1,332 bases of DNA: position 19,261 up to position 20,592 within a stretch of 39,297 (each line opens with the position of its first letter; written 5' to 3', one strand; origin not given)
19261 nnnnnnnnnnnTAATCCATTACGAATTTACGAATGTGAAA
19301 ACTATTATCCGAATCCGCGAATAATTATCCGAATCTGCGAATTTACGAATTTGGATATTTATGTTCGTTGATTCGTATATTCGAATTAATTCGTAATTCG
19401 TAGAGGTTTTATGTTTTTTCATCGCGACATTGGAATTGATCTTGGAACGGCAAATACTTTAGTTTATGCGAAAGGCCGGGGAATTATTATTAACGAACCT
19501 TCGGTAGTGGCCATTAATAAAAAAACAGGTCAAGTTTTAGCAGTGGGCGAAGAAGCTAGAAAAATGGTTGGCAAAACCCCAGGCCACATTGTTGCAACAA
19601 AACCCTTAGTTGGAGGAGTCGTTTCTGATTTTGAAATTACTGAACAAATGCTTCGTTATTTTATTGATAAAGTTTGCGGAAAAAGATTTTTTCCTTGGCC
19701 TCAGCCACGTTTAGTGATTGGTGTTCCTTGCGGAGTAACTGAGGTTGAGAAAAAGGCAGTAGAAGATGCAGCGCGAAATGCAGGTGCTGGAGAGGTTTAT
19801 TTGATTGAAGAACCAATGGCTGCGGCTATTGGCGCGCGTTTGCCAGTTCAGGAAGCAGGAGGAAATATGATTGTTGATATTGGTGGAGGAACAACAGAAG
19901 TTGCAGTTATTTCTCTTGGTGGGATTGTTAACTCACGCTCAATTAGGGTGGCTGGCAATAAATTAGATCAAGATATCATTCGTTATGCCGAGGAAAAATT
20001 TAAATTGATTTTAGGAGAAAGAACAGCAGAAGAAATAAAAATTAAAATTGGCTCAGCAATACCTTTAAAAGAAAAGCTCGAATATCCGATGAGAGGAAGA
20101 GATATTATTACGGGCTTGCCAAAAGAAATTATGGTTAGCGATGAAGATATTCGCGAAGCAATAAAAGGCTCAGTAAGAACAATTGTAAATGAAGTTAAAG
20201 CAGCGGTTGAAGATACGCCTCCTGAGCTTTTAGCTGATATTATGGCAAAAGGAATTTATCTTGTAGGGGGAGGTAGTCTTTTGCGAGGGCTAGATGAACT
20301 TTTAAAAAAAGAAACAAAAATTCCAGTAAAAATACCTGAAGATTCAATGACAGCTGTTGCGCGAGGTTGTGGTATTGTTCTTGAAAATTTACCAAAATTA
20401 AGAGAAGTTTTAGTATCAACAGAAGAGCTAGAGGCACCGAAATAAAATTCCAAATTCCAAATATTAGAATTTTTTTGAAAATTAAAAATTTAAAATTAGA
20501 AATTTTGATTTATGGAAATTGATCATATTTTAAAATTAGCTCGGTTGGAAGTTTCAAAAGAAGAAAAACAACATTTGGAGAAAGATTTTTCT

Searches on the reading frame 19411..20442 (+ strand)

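Call 38: search_protein_families(library=pfam, proteins=[window:19411-20442:+], max_evalue=0.00001)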
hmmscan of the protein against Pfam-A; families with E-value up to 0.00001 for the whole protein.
window:19411-20442:+ (344 aa): 5 families
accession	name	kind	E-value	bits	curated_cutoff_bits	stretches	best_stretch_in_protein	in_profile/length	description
PF06723.19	MreB_Mbl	-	4.4e-140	466.6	27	1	5-330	2-325/327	MreB/Mbl protein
PF14450.12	FtsA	-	3.7e-14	53.6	31.8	1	154-311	2-112/127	Cell division protein FtsA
PF00012.26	HSP70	-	7.7e-13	48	20.6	1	101-320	136-368/599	Hsp70 protein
PF00022.25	Actin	-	6.5e-10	38.6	27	0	28-196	29-190/410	Actin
PF11104.14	PilM_2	-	3.7e-06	26.5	27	0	140-192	169-222/340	Type IV pilus assembly protein PilM;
